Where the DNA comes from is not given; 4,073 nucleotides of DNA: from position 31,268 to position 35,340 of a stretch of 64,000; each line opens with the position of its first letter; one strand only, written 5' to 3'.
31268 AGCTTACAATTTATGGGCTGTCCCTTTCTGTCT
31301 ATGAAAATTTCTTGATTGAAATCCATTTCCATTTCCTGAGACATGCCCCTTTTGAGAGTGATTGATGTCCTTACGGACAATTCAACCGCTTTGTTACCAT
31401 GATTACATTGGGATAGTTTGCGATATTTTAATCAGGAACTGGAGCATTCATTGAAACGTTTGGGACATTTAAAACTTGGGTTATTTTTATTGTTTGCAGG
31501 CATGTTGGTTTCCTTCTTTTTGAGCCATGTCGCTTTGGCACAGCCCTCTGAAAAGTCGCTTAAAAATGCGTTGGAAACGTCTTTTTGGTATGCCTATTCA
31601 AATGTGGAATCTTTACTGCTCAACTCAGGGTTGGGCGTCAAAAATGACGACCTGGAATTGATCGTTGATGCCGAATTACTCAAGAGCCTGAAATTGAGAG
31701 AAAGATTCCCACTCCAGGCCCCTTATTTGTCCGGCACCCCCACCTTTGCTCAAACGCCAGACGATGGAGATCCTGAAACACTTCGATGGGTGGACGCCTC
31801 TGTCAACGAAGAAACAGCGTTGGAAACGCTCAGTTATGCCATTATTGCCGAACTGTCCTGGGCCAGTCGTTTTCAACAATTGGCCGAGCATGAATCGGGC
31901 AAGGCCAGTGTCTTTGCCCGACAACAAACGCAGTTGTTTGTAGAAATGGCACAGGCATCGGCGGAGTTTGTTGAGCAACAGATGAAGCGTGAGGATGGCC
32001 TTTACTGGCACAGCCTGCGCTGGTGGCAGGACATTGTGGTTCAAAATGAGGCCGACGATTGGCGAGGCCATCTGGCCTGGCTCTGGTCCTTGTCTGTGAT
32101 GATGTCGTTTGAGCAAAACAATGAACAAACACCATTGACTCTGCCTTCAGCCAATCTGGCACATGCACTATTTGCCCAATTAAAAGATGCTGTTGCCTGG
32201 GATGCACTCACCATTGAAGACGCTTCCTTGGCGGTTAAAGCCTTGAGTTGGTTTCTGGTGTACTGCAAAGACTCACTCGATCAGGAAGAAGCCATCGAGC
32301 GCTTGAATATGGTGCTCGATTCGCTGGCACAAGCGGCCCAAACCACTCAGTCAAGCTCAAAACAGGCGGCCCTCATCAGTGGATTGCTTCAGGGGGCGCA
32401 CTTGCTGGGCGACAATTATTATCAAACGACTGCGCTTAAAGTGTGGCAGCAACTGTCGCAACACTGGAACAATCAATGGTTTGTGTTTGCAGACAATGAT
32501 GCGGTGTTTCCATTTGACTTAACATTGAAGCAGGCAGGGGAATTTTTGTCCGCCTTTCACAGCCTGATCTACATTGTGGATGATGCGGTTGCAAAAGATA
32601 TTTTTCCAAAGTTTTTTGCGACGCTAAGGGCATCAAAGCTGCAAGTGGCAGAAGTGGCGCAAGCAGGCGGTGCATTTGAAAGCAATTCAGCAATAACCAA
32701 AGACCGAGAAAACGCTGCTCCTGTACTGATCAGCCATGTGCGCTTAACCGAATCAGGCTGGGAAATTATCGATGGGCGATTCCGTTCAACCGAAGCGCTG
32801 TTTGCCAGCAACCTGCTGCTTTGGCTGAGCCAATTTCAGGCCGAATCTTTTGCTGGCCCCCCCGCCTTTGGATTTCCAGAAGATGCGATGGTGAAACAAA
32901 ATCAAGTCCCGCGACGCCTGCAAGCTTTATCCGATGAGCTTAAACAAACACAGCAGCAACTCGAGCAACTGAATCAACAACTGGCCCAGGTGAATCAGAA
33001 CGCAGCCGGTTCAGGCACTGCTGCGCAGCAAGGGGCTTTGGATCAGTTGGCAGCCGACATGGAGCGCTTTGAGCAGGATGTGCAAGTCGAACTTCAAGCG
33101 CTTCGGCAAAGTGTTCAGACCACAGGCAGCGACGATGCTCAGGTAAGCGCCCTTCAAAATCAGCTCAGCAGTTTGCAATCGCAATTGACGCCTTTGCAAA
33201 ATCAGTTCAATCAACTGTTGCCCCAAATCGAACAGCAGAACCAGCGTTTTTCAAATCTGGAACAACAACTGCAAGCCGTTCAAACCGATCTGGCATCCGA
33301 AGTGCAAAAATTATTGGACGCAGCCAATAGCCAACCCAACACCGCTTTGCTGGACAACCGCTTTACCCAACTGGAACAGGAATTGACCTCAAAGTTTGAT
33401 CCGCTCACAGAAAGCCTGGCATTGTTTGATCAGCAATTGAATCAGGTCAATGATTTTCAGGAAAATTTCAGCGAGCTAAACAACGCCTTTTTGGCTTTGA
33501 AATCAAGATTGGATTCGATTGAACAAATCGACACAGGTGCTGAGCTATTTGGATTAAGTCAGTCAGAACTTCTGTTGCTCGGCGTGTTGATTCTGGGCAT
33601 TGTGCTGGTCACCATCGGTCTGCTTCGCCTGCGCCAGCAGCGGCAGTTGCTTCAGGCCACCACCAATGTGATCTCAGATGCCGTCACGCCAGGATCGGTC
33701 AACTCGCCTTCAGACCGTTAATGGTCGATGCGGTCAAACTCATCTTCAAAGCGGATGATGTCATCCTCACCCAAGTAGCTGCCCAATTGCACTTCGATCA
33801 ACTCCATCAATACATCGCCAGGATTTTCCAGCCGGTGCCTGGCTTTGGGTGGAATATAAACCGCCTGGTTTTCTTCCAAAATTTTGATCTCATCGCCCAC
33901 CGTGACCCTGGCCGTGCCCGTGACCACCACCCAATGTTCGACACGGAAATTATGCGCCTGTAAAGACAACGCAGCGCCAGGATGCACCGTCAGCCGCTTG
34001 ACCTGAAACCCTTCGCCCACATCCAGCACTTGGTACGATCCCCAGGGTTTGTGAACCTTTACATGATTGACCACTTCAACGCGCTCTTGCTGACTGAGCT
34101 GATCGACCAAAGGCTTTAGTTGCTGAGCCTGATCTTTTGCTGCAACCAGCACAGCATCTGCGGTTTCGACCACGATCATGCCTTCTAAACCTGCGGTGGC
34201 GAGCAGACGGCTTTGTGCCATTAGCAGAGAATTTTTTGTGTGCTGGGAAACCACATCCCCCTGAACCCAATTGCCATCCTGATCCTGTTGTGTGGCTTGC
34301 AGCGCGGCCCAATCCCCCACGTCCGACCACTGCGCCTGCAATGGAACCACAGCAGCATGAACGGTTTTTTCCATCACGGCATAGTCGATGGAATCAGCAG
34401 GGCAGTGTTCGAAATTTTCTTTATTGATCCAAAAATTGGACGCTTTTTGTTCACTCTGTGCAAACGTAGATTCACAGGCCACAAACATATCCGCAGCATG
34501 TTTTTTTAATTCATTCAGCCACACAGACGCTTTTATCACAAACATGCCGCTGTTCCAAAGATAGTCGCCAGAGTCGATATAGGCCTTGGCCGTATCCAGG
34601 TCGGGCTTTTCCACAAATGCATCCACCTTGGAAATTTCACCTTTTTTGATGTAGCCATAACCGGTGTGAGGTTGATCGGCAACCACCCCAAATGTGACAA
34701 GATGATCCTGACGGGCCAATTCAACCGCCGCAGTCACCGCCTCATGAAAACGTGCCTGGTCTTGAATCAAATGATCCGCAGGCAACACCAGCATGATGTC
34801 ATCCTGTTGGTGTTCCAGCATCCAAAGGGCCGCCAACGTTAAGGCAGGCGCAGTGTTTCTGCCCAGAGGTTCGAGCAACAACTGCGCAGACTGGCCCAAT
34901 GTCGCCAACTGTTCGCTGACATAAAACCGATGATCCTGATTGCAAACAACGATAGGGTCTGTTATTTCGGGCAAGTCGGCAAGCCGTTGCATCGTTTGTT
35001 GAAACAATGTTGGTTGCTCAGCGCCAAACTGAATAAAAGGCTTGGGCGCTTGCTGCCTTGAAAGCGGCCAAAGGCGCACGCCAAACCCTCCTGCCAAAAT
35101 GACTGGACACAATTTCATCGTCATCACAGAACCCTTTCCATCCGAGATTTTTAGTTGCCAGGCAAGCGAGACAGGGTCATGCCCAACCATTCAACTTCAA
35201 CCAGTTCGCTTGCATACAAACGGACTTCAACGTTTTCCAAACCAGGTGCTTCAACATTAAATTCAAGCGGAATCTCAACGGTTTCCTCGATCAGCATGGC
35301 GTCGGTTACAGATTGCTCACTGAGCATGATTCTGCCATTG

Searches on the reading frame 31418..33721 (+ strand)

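Call 5: search_protein_families(library=pfam, proteins=[window:31418-33721:+], max_evalue=0.01)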
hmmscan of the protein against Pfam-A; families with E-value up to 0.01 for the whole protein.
window:31418-33721:+ (767 aa): 2 families
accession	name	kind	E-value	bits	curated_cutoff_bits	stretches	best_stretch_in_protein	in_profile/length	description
PF06160.17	EzrA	-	0.0011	17.8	39.6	1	495-621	56-180/557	Septation ring formation regulator, EzrA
PF23067.1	MG280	-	0.0059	16.6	27.4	0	562-745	45-228/259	Uncharacterised protein MG280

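Call 72: search_protein_families(library=ncbifam, proteins=[window:31418-33721:+], max_evalue=0.001)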
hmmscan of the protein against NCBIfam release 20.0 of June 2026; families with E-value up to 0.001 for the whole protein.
window:31418-33721:+ (767 aa): 8 families
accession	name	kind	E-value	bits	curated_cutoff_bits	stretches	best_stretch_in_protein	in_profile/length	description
TIGR02168.1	SMC_prok_B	equivalog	1.4e-08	33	567.35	1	493-700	310-519/1181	chromosome segregation protein SMC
NF045487.1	ASRP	equivalog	3.7e-07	29.1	300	1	541-703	322-474/593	archaea-specific SMC-related protein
NF003034.1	PRK03918.1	equivalog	3.1e-06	25.5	700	1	499-704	165-367/878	DNA double-strand break repair ATPase Rad50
TIGR02169.1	SMC_prok_A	equivalog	1.2e-05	23.2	729.4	1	495-702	255-455/1165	chromosome segregation protein SMC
NF041034.1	Rad50_Sulf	equivalog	1.6e-05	23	1000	1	500-701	472-668/872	DNA double-strand break repair ATPase Rad50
NF033930.1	pneumo_PspA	exception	6.4e-05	21.9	850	1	494-690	131-326/659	pneumococcal surface protein A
NF041378.1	XopZ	subfamily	0.00016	19.8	1300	1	497-648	208-370/1292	XopZ family type III secretion system effector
NF045780.1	TrlF_fam_ATP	equivalog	0.00026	19.8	350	1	498-706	469-661/944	TrlF family AAA-like ATPase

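Call 84: search_protein_families(library=padloc, proteins=[window:31418-33721:+], max_evalue=0.001)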
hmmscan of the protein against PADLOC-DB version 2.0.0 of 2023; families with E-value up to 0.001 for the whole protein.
window:31418-33721:+ (767 aa): 14 families
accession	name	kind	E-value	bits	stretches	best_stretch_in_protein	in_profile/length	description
PDLC03859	LmuB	-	5.7e-09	33.7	1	477-703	269-463/611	-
PDLC00503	JetC1|JetC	-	8.3e-07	25.4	1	496-702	641-845/1146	DUF3584 domain; MukB-like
PDLC00551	JetC2|JetC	-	2.4e-06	23.7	1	491-689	791-992/1365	DUF3584 domain; MukB-like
PDLC00517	JetC1|JetC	-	5.7e-06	22.9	1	499-679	637-809/1119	DUF3584 domain; MukB-like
PDLC00581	JetC3|JetC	-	7.7e-06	22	1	490-718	777-1007/1473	DUF3584 domain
PDLC03865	LmuB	-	8.9e-06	22.2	1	506-691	330-500/1007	-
PDLC00518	JetC1|JetC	-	3.2e-05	20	1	493-686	629-825/1112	DUF3584 domain; MukB-like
PDLC03868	LmuB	-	4.3e-05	20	1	500-699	253-455/1035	-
PDLC00512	JetC1|JetC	-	4.9e-05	19.6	1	500-676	628-796/1123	DUF3584 domain; MukB-like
PDLC00582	JetC3|JetC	-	8.6e-05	18.5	1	501-690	779-969/1472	DUF3584 domain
PDLC00550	JetC2|JetC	-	0.00012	17.9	1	493-686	787-982/1355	DUF3584 domain; MukB-like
PDLC00519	JetC1|JetC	-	0.0003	17.1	1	498-688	622-808/1097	DUF3584 domain; MukB-like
PDLC00505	JetC1|JetC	-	0.00045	16.4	1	490-666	611-789/1118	DUF3584 domain; MukB-like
PDLC00006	DruC1|DruC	-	0.00046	16.8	1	537-704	159-322/626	Unknown function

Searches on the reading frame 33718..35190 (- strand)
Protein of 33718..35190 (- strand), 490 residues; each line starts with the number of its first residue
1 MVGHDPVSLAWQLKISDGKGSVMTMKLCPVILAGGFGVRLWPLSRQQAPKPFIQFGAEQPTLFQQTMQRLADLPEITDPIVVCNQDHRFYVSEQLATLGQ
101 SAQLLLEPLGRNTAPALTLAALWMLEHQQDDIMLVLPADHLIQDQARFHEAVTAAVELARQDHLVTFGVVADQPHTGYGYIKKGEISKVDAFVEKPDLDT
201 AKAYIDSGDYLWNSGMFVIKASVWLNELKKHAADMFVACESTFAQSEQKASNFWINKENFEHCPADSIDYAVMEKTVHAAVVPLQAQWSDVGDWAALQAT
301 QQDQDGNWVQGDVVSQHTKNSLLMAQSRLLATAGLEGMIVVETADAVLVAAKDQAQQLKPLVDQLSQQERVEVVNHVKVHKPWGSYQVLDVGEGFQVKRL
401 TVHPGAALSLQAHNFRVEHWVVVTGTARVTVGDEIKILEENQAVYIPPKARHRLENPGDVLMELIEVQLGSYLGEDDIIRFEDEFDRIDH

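Call 80: search_protein_families(library=pfam, proteins=[window:33718-35190:-], max_evalue=0.00001)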
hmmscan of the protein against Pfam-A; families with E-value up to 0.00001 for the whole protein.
window:33718-35190:- (490 aa): 5 families
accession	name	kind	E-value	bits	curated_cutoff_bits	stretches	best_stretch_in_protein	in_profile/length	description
PF00483.29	NTP_transferase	-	4e-58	197.3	21.2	1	29-303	2-241/245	Nucleotidyl transferase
PF01050.24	MannoseP_isomer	-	6.3e-47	159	23.6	1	369-483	2-116/116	Mannose-6-phosphate isomerase C-terminal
PF22640.1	ManC_GMP_beta-helix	-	4.9e-16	58.8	27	1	311-365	1-55/55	MannoseP isomerase/GMP-like beta-helix domain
PF07883.17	Cupin_2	-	1.7e-11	44.1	27.2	1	400-467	3-69/70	Cupin domain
PF12804.13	NTP_transf_3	-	8e-06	26.6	27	0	30-146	2-102/160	MobA-like NTP transferase domain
